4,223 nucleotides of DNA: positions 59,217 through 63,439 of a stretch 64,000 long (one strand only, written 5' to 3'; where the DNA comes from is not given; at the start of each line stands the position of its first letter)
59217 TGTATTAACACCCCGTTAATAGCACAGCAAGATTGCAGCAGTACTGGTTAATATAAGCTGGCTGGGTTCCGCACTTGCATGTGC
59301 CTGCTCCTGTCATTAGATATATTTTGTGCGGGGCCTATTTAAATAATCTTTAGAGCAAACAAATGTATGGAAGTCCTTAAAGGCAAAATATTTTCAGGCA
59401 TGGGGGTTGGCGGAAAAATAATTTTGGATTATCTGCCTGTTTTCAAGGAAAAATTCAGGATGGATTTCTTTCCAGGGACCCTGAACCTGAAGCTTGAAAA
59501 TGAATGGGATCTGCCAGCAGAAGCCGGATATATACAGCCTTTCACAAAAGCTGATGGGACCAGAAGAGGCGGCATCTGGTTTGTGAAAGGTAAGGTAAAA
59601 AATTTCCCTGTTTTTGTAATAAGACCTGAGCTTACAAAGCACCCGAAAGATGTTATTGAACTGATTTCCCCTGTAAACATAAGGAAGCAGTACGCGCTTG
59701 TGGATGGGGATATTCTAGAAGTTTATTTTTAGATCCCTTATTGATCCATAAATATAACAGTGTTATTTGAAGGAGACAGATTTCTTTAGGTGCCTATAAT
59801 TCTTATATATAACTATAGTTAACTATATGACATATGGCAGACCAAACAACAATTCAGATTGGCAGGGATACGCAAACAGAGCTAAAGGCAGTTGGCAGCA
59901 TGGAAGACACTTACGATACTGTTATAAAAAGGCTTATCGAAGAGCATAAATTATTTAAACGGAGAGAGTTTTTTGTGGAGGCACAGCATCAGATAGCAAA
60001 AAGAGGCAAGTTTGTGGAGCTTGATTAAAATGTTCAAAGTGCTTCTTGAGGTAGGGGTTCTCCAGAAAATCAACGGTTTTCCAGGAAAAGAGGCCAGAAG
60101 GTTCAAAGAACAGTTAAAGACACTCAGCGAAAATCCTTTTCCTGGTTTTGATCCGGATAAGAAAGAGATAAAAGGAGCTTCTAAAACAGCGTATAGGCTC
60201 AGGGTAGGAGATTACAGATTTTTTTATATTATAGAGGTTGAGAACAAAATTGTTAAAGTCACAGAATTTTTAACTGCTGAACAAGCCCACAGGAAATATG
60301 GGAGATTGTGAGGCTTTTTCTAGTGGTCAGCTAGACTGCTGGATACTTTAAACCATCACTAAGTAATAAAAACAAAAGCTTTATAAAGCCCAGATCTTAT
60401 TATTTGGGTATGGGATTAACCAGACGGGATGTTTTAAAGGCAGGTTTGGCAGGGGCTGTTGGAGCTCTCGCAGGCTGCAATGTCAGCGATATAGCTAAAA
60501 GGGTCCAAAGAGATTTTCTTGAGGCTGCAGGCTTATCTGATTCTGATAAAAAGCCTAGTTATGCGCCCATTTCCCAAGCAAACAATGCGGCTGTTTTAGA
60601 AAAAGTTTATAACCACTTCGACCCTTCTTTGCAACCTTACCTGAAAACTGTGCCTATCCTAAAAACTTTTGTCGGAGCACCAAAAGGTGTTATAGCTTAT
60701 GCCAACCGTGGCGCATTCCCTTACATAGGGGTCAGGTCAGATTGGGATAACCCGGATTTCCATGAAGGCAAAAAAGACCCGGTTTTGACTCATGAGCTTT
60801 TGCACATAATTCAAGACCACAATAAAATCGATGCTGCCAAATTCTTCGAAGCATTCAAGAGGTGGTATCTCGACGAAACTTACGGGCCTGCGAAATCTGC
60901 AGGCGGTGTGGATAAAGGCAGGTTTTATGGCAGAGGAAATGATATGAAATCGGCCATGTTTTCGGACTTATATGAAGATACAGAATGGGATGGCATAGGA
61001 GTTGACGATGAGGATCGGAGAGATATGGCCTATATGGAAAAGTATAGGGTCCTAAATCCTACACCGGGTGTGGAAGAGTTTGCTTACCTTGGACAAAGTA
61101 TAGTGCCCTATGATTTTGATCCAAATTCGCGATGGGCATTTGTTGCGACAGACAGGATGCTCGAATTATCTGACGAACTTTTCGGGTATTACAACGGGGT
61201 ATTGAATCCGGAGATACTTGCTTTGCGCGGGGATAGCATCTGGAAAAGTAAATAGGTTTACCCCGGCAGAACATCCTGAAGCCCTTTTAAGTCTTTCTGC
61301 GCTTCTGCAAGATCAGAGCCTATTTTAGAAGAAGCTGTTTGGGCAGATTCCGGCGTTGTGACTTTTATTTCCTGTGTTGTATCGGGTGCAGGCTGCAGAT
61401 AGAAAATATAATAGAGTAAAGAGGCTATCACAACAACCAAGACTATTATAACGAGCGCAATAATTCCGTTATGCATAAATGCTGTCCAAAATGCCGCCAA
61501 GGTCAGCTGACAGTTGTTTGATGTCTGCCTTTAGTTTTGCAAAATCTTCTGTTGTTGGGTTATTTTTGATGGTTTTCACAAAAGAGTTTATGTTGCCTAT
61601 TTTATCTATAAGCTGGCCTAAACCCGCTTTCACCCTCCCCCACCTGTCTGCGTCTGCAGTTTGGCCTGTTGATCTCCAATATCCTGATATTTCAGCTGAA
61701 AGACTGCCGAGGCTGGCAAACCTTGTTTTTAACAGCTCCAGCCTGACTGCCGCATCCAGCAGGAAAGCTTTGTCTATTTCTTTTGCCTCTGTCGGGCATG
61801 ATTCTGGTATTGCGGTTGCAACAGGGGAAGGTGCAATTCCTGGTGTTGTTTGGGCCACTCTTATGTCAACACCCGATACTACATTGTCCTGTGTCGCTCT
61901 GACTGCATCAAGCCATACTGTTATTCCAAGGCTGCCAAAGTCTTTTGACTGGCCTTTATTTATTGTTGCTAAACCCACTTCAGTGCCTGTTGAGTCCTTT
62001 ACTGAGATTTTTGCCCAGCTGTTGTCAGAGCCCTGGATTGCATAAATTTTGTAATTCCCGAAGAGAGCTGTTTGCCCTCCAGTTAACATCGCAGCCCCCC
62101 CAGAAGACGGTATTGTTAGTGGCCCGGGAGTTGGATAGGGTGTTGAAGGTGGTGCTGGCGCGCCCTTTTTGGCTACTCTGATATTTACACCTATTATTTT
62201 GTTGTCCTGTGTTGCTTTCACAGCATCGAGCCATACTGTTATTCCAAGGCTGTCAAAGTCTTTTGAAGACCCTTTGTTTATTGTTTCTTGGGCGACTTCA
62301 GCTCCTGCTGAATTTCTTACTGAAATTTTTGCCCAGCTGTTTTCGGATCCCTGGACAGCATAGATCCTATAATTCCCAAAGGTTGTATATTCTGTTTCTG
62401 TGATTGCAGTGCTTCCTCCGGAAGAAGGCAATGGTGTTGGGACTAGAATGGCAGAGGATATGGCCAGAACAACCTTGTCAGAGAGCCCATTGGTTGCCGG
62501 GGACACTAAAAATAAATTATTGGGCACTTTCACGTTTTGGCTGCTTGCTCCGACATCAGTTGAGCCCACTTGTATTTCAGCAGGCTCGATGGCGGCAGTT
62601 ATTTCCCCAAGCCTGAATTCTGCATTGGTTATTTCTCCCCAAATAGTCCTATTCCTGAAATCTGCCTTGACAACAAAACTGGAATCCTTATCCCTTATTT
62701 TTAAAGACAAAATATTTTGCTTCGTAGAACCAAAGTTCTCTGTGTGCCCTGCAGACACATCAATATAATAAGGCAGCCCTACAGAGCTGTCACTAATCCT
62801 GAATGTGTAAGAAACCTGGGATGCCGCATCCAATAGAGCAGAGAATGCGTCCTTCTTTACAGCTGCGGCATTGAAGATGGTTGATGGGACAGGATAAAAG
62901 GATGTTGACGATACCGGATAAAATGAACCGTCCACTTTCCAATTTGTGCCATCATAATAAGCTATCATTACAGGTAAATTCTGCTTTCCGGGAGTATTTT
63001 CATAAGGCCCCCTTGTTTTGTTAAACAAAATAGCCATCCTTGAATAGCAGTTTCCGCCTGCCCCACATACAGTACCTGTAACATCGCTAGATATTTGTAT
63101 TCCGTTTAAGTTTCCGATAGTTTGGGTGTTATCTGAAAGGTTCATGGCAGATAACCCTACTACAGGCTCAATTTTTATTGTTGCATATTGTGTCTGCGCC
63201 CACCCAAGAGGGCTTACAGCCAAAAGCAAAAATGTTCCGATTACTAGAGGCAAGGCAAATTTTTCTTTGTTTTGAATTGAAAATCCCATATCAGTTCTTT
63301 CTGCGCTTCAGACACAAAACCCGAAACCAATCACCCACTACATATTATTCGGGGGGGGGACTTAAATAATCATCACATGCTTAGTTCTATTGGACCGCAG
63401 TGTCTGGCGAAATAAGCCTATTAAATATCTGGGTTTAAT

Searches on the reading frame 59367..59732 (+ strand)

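Call 12: search_protein_families(library=pfam, proteins=[window:59367-59732:+], max_evalue=0.001)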
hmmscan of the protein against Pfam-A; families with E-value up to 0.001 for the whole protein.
window:59367-59732:+ (121 aa): 1 family
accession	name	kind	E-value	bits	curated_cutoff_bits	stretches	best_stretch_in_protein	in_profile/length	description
PF01982.22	CTP-dep_RFKase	-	6.4e-20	71.8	25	1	8-119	1-119/121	Domain of unknown function DUF120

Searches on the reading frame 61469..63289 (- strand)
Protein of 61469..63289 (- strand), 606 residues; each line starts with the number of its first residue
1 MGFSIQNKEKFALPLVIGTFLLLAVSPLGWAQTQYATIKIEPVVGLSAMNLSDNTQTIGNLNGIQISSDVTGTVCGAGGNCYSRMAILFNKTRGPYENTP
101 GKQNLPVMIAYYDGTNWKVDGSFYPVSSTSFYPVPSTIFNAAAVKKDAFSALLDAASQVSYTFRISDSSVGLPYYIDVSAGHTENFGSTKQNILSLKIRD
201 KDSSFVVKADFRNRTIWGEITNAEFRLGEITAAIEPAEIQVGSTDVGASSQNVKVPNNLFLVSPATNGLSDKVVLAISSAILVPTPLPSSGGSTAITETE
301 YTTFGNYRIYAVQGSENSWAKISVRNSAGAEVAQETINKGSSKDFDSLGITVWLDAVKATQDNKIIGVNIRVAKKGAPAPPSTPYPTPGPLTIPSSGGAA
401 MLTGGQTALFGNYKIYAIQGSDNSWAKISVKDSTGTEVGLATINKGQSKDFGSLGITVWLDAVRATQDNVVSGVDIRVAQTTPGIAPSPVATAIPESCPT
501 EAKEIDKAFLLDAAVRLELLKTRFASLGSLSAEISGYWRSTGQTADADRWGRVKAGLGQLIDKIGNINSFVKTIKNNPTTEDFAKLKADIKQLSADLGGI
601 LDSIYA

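Call 12: search_protein_families(library=pfam, proteins=[window:61469-63289:-], max_evalue=0.001)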
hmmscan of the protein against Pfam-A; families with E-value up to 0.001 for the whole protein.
window:61469-63289:- (606 aa): 0 families

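Call 22: find_encoding_contigs(protein=window:61469-63289:-, flank=10000, max_places=2)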
Protein window:61469-63289:- (606 aa): 2 contigs read that carry it; 1 place shown.
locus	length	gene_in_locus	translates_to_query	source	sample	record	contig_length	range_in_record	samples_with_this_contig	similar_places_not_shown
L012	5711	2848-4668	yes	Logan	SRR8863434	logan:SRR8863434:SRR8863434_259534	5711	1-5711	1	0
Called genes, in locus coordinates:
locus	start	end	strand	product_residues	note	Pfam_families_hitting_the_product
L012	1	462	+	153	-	?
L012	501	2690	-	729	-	PF00270:DEAD, PF04851:ResIII, PF22527:DEXQc_Suv3 (weak), PF00271:Helicase_C (weak), PF21280:Helicase_dom4_arc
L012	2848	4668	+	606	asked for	-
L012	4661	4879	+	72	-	-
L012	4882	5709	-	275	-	?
